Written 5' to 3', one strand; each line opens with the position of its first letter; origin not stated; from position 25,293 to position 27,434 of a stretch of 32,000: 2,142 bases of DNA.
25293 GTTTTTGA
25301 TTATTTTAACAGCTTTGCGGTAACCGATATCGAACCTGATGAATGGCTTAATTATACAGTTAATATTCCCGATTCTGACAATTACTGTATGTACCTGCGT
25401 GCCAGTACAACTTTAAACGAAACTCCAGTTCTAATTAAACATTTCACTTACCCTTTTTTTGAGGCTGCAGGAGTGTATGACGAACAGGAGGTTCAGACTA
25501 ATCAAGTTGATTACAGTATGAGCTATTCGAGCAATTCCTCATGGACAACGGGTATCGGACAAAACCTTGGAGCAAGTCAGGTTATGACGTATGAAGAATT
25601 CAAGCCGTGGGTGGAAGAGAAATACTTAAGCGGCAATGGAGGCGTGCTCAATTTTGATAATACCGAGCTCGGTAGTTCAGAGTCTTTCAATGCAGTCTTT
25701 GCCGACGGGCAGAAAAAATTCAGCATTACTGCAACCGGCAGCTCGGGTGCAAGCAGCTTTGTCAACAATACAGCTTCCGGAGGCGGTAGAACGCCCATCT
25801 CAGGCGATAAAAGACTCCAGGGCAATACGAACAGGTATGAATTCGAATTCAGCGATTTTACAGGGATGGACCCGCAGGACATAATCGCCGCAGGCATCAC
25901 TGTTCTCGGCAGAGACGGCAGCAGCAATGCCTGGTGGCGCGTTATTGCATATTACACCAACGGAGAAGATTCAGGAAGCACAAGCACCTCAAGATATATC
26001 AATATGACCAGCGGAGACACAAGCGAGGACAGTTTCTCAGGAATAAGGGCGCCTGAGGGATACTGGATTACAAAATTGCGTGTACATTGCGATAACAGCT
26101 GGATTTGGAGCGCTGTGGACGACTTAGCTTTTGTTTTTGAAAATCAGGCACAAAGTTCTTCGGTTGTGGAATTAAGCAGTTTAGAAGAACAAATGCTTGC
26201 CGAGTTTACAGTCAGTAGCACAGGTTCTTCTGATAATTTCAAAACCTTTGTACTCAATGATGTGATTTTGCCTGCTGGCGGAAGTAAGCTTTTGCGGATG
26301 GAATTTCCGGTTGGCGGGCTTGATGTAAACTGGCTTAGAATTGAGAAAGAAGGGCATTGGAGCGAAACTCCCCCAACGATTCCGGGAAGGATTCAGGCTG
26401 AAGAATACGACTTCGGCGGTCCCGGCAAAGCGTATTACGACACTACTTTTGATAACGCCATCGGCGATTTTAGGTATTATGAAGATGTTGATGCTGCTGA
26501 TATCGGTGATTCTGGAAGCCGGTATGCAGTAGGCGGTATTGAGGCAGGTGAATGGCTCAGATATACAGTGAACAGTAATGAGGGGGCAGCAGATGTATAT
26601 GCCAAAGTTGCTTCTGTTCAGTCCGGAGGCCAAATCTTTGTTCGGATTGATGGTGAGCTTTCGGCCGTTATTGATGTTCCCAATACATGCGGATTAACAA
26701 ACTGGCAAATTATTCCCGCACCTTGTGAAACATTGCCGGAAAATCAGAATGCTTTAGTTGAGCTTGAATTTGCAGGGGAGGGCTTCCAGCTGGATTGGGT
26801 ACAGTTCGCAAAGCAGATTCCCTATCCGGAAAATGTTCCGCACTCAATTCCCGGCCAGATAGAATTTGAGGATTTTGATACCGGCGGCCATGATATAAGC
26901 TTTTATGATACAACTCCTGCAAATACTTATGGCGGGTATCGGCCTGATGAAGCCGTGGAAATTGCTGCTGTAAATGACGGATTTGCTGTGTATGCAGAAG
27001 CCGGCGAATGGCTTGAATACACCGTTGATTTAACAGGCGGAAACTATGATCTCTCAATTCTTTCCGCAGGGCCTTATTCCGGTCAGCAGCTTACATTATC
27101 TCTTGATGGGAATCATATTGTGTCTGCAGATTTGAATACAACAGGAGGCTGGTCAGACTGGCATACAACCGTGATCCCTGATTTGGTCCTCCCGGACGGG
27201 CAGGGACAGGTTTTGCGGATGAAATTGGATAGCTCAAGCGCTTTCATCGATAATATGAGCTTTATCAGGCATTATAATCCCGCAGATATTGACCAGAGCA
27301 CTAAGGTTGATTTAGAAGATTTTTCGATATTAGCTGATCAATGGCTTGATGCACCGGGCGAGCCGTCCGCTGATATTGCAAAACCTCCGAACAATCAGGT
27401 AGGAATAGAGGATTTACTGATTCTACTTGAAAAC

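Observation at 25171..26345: The module is inserted inside a CBM6 domain (split CBM6, nested-domain architecture)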

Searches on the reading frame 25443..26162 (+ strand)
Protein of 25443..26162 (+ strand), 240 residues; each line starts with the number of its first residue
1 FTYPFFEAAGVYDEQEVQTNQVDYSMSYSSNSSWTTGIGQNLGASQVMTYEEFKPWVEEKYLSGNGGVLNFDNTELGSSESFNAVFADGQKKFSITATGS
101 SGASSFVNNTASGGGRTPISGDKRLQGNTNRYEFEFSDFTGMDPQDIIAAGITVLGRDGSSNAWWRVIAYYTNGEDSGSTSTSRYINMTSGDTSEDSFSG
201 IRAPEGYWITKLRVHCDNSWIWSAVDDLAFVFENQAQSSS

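Call 6: search_protein_families(library=pfam, proteins=[window:25443-26162:+], max_evalue=10)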
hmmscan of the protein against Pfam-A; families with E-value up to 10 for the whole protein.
seq(240 aa): 0 families

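Call 18: search_protein_representatives(protein=window:25443-26156:+)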
Query: 238 residues. Proteins with E-value up to 0.001 (for the whole library): 112; up to 1e-10: 29; up to 1e-30: 12. The best 112 are listed.
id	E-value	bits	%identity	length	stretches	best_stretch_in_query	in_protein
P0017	7.9e-138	474.0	90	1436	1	1-238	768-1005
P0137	2.0e-118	410.5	80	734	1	5-234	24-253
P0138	3.5e-71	255.9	57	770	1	5-234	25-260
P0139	1.1e-67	244.4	55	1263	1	3-234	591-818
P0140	8.8e-57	208.7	50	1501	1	4-232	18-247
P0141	1.1e-54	201.8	48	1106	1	6-232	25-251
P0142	1.5e-51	191.6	47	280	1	8-232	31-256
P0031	9.1e-50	185.8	48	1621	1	8-232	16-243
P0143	4.7e-49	183.5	44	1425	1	4-232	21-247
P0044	2.4e-40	154.9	43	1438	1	9-232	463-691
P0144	1.2e-39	152.7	43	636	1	18-232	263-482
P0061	2.2e-32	128.9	37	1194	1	10-232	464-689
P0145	2.3e-29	119.0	60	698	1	4-101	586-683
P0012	5.5e-26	107.9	38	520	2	7-231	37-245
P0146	1.0e-21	94.0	39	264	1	7-231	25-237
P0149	6.7e-16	74.9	29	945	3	34-214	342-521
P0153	1.5e-12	64.0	35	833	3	112-234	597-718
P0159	3.8e-11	59.4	28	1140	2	31-216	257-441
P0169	9.9e-09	51.5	29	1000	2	87-233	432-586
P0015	3.6e-06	43.1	35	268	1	57-231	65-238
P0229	2.4e-04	37.1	28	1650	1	6-234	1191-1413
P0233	4.2e-04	36.4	33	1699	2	87-234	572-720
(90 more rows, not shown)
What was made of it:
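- The family has 112 representatives, mostly 255-310 aa (call 18).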

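Call 20: search_protein_families(library=pfam, proteins=[P0139, P0145, P0140, P0141, P0143, P0144], max_evalue=0.001)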
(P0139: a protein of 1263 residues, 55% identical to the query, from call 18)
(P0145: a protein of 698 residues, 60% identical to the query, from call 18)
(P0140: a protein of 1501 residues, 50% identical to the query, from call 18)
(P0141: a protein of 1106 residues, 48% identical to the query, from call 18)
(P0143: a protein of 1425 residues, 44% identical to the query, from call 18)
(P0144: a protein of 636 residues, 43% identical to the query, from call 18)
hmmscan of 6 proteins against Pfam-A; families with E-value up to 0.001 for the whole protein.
P0139 (1263 aa): 6 families
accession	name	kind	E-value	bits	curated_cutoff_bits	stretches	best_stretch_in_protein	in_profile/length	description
PF18099.7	CBM_35_2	-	3.9e-38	130.4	23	3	935-1039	4-109/112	Carbohydrate binding module (family 35)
PF13385.13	Laminin_G_3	-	1.8e-26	93.5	27.6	1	320-474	1-150/151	Concanavalin A-like lectin/glucanases superfamily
PF03422.21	CBM_6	-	6.4e-24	85.1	28.9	1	935-1043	10-124/125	Carbohydrate binding module (family 6)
PF00722.28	Glyco_hydro_16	-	5.8e-15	55.6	22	1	67-259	9-174/175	Glycosyl hydrolases family 16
PF03935.22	SKN1_KRE6_Sbg1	-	9e-08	31.4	30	1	30-131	114-222/501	Beta-glucan synthesis-associated protein SKN1/KRE6/Sbg1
PF00404.24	Dockerin_1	-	0.00037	21.1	22.9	0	1205-1224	34-53/57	Dockerin type I domain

P0145 (698 aa): 4 families
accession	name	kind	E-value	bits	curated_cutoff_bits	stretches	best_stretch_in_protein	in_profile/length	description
PF13385.13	Laminin_G_3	-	2.5e-28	99.6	27.6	1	314-469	1-151/151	Concanavalin A-like lectin/glucanases superfamily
PF00722.28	Glyco_hydro_16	-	3.5e-11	43.3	22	1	65-253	7-174/175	Glycosyl hydrolases family 16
PF18099.7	CBM_35_2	-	1.1e-07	32.3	23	1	522-605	4-89/112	Carbohydrate binding module (family 35)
PF03422.21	CBM_6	-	0.00043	21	28.9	0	521-579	9-68/125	Carbohydrate binding module (family 6)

P0140 (1501 aa): 2 families
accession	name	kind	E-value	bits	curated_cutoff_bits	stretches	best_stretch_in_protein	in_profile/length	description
PF18884.5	TSP3_bac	-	5.5e-12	45.7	25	1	609-628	1-20/22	Bacterial TSP3 repeat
PF12951.13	PATR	-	4.2e-06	27.1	27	1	1201-1231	1-30/30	Passenger-associated-transport-repeat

P0141 (1106 aa): 3 families
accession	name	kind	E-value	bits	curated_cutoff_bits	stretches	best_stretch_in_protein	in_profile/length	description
PF13927.12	Ig_3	-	2.2e-11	44.5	30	1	261-340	2-78/78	Immunoglobulin domain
PF18884.5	TSP3_bac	-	3.8e-11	43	25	2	479-501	1-22/22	Bacterial TSP3 repeat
PF07679.22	I-set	-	2.9e-05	24.5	23.7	0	269-347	8-84/90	Immunoglobulin I-set domain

P0143 (1425 aa): 1 family
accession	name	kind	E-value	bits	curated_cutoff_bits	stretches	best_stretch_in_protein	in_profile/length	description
PF13385.13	Laminin_G_3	-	1.1e-10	42.2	27.6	1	953-1098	6-150/151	Concanavalin A-like lectin/glucanases superfamily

P0144 (636 aa): 1 family
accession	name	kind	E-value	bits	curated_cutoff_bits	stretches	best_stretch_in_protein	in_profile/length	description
PF11790.14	Glyco_hydro_cc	-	1.3e-21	77.7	21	1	150-268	18-149/237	Glycosyl hydrolase catalytic core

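Call 31: search_protein_families(library=ncbifam, proteins=[window:25443-26156:+], max_evalue=0.01)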
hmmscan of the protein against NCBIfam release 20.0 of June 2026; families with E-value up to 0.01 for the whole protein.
window:25443-26156:+ (238 aa): 0 families

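Call 33: search_solved_structures(query=A4, max_evalue=10)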
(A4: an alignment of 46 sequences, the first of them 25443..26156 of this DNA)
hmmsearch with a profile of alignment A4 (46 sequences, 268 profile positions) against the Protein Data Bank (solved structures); distinct sequences matched with E-value up to 10: 3.
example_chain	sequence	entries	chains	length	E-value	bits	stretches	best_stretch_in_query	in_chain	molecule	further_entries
1bmw_A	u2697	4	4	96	0.63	12.4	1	55-98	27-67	POLLEN ALLERGEN PHL P2 | ALLERGEN PHL P 2 | POLLEN ALLERGEN PHL P 2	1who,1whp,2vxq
2di7_A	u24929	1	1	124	0.85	12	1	129-189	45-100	BK158_1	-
8k6t_A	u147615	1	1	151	1.2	11.5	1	118-164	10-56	FctB3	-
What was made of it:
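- Tried and rejected: A family profile against PDB sequences: nothing below E 0.6 (call 33).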

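Call 48: predict_structure(alignment_id=A4)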
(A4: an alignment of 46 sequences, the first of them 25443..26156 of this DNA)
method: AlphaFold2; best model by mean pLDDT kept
length: 238 residues; sequences in the alignment: 46
mean_pLDDT: 90.8   pTM: 0.90
mean pLDDT of the five models: 90.8, 90.5, 89.0, 88.0, 82.8
residues with pLDDT >= 90: 175; 70-90: 54; 50-70: 7; < 50: 2
segments of 3 or more residues with pLDDT < 50: none
pLDDT, mean of each block of 10 residues (from residue 1): 89 93 95 73 90 98 97 90 96 91 82 88 91 95 91 94 95 92 90 93 95 93 95 71
secondary structure, 60 per line:
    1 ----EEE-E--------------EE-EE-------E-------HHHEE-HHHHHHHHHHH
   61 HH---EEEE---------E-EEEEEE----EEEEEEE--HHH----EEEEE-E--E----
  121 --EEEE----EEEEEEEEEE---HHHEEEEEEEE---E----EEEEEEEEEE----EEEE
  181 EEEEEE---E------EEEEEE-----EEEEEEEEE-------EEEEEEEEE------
elements in order: E5-7 H50-62 E66-69 E81-86 E91-97 E107-111 E123-126 E131-140 E147-154 E163-172 E177-186 E197-202 E208-216 E224-232
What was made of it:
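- The AF2 model of the module alone has pLDDT 90.8 and pTM 0.90 (call 48).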

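Call 52: fold_search(model_id=the predicted structure, library=pdb)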
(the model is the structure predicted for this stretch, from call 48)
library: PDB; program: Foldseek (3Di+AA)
matches with E <= 10: 1325; with E <= 0.001: 0
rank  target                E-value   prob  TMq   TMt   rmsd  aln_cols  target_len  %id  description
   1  1d7p                  4.3e-03  0.91  0.28  0.38   5.8       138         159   16  Crystal structure of the c2 domain of human factor viii at 1.5 a resolution at 1.5 A (released 1999-12-01)
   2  4qaw_D                5.4e-03  0.63  0.26  0.14  17.3       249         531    9  Structure of modular Xyn30D from Paenibacillus barcinonensis (released 2014-10-08)
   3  8wc1                  6.4e-03  0.91  0.34  0.48   6.7       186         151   14  A carbohydrate binding domain of a putative pectate lyase (released 2024-09-18)
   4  2wys_A                6.8e-03  0.91  0.30  0.16  10.4       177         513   12  High resolution crystallographic structure of the Clostridium thermocellum N-terminal endo-1,4-beta-D-xylanase 10B (Xy (released 2010-08-25)
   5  6r31_A                6.8e-03  0.25  0.20  0.26  16.2       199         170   10  Family 11 Carbohydrate-Binding Module from Clostridium thermocellum in complex with beta-1,3-1,4-mixed-linked tetrasac (released 2020-02-05)
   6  1dyo_A                8.1e-03  0.99  0.36  0.51   5.4       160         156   12  Xylan-Binding Domain from CBM 22, formally x6b domain (released 2000-07-04)
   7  2wys_B                8.1e-03  0.92  0.34  0.17   9.5       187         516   13  High resolution crystallographic structure of the Clostridium thermocellum N-terminal endo-1,4-beta-D-xylanase 10B (Xy (released 2010-08-25)
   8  7lzj_A                8.1e-03  0.90  0.26  0.11   6.4       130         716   16  DpK2 bacteriophage tail spike depolymerase (released 2021-08-25)
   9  6j0t_B                9.0e-03  0.20  0.18  0.10  18.7       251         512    7  The crystal structure of exoinulinase INU1 (released 2020-01-01)
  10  9mdi_A                1.1e-02  0.30  0.19  0.10  16.6       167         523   14  Clostridioides difficile Transferase B Component Dimer (released 2025-07-16)
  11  5opj                  1.1e-02  0.28  0.17  0.07  12.4       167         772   10  Beta-L-arabinofuranosidase (released 2018-02-28)
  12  2c26                  1.3e-02  0.75  0.29  0.28   9.5       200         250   10  Structural basis for the promiscuous specificity of the carbohydrate- binding modules from the beta-sandwich super famil (released 2005-10-18)
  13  7ljg_A                1.3e-02  0.23  0.21  0.21  10.4       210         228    8  Crystal Structure of Lectin from Dioclea altissima (released 2022-02-09)
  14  3kmh_B                1.3e-02  0.18  0.17  0.18  15.0       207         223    7  Crystal Structure of a Novel Sugar Isomerase from E. coli O157:H7 (released 2010-07-21)
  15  2f1w                  1.4e-02  0.21  0.17  0.24  19.0       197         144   11  Crystal structure of the TRAF-like domain of HAUSP/USP7 (released 2006-02-07)
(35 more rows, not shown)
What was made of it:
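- Structural matches to CBMs are weak (best E 4e-3, TM at most 0.52; call 52).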

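Call 68: search_protein_families(library=pfam, proteins=[P0149, P0153, P0159, P0169, P0229, P0233], max_evalue=0.001)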
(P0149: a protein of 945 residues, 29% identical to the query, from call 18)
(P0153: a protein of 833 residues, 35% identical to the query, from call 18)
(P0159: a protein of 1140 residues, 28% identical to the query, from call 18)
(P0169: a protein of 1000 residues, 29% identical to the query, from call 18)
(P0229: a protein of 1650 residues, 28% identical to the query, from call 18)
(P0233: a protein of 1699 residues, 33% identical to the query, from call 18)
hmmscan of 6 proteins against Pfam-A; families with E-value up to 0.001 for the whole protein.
P0149 (945 aa): 0 families

P0153 (833 aa): 1 family
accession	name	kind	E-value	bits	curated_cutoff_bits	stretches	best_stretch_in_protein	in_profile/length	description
PF18998.6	Flg_new_2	-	6.4e-15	55.3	23.6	2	281-347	6-70/73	Divergent InlB B-repeat domain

P0159 (1140 aa): 0 families

P0169 (1000 aa): 2 families
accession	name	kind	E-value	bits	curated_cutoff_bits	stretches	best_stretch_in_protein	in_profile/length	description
PF00395.25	SLH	-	6.3e-34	116.1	20.8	3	877-920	1-44/44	S-layer homology domain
PF20578.4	aBig_2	-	2.2e-25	88.7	27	2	696-769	18-88/89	Atrophied bacterial Ig domain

P0229 (1650 aa): 5 families
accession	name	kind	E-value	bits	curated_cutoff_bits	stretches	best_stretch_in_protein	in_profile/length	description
PF03160.20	Calx-beta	-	1.2e-19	70.9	27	1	1083-1184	15-118/119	Calx-beta domain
PF17957.7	Big_7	-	3.7e-09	37.5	24.1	1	1421-1490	1-70/70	Bacterial Ig domain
PF18884.5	TSP3_bac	-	1e-05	25.7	25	0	1525-1544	1-20/22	Bacterial TSP3 repeat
PF00041.27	fn3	-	1.2e-05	25.9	25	1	844-938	5-75/84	Fibronectin type III domain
PF16656.11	Pur_ac_phosph_N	-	0.00034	21.6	30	1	844-932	5-81/93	Purple acid Phosphatase, N-terminal domain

P0233 (1699 aa): 1 family
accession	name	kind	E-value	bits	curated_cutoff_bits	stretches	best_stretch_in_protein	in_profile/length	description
PF18998.6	Flg_new_2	-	4.7e-27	94.2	23.6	2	1504-1577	1-72/73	Divergent InlB B-repeat domain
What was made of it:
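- The module occurs in many architectures (calls 18, 20, 68).
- Tried and rejected: The other internal occurrences of the module (P0149, P0153, P0159, P0169, P0229, P0233) have no detectable CBM6 (call 68).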

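Call 79: list_cluster_members(proteins=[P0139, P0145, P0018, P0138, P0140, P0141, P0044, P0142, P0146, P0015])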
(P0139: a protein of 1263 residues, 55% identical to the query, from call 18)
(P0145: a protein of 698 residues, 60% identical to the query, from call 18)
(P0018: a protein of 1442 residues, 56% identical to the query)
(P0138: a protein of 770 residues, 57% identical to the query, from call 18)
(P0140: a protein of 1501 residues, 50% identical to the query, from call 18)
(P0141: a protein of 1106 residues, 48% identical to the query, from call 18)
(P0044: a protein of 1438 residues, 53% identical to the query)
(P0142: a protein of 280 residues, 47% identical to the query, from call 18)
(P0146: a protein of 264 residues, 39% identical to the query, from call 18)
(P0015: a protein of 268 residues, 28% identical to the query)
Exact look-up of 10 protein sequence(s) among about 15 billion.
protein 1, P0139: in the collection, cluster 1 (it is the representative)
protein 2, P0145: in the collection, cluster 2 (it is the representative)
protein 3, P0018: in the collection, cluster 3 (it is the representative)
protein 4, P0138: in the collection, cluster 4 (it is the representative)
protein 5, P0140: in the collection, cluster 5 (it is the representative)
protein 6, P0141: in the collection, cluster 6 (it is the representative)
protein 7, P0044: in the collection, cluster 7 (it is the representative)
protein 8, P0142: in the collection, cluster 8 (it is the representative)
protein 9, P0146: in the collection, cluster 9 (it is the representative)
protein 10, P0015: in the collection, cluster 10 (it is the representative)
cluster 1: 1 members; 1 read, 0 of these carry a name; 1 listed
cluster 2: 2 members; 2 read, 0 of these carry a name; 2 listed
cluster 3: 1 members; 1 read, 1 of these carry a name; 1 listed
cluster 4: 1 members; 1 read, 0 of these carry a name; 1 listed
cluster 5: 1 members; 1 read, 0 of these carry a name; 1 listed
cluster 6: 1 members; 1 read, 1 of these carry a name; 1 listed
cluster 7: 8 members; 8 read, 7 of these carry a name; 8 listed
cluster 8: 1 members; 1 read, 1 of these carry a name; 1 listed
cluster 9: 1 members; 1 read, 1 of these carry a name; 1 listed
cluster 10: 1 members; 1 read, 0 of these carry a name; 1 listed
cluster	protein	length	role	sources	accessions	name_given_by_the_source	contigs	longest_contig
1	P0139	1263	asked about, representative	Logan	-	-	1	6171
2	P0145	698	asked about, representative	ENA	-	-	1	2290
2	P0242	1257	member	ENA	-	-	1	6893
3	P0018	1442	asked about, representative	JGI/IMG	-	hypothetical protein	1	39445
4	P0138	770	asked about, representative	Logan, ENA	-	-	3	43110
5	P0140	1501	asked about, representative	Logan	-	-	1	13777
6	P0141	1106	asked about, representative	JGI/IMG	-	hypothetical protein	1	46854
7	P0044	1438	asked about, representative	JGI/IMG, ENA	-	autotransporter-associated beta strand protein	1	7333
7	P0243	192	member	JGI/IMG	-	hypothetical protein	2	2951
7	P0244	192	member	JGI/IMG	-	hypothetical protein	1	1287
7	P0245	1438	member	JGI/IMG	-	autotransporter-associated beta strand protein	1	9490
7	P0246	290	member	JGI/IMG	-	autotransporter-associated beta strand protein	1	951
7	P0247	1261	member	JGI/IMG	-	autotransporter-associated beta strand protein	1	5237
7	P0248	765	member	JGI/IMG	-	autotransporter-associated beta strand protein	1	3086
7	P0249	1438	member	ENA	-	-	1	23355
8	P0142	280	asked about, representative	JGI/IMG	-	hypothetical protein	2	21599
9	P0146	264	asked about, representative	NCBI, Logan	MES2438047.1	MAG: hypothetical protein V4584_03225 [Verrucomicrobiota bacterium]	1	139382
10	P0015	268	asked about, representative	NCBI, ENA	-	-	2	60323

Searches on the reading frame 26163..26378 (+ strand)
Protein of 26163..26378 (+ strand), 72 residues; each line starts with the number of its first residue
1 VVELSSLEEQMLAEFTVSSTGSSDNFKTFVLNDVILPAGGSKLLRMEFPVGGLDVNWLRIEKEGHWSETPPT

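Call 6: search_protein_families(library=pfam, proteins=[window:26163-26378:+], max_evalue=10)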
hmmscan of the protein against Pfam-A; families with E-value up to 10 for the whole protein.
seq(72 aa): 2 families
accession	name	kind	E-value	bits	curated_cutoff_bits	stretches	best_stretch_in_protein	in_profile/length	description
PF18099.7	CBM_35_2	-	0.00071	20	23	1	10-59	62-111/112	Carbohydrate binding module (family 35)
PF03422.21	CBM_6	-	0.021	15.6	28.9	1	3-62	65-125/125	Carbohydrate binding module (family 6)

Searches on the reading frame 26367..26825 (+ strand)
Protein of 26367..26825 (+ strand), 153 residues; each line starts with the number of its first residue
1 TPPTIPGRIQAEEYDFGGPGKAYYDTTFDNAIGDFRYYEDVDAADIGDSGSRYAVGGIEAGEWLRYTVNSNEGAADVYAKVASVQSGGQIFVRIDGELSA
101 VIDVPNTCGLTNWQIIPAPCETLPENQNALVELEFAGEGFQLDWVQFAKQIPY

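Call 6: search_protein_families(library=pfam, proteins=[window:26367-26825:+], max_evalue=10)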
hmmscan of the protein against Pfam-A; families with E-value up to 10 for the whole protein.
window:26367-26825:+ (153 aa): 2 families
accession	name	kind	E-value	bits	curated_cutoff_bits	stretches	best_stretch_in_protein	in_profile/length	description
PF03422.21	CBM_6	-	1.5e-16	61.2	28.9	1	35-149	5-125/125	Carbohydrate binding module (family 6)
PF18099.7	CBM_35_2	-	1.8e-11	44.5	23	1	42-145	6-110/112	Carbohydrate binding module (family 35)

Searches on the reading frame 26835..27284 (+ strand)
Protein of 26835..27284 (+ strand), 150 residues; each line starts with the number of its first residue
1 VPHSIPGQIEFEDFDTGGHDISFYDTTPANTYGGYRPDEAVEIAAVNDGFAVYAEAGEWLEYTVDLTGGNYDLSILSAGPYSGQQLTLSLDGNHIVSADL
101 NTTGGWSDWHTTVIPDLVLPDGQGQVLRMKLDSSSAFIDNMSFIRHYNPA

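Call 6: search_protein_families(library=pfam, proteins=[window:26835-27284:+], max_evalue=10)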
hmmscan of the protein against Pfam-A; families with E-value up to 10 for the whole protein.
window:26835-27284:+ (150 aa): 3 families
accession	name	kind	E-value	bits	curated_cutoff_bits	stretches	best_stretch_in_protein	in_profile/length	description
PF18099.7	CBM_35_2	-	2.4e-10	40.9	23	1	45-117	12-86/112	Carbohydrate binding module (family 35)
PF03422.21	CBM_6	-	9.8e-08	32.8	28.9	1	47-134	21-111/125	Carbohydrate binding module (family 6)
PF16990.11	CBM_35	-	0.013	16.2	28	1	53-101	31-80/121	Carbohydrate binding module (family 35)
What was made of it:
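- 26847..27272 (+): CBM6#3, intact, aa 1165-1306. call 6 (CBM_35_2 40.9 bits, CBM_6 32.8 bits)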
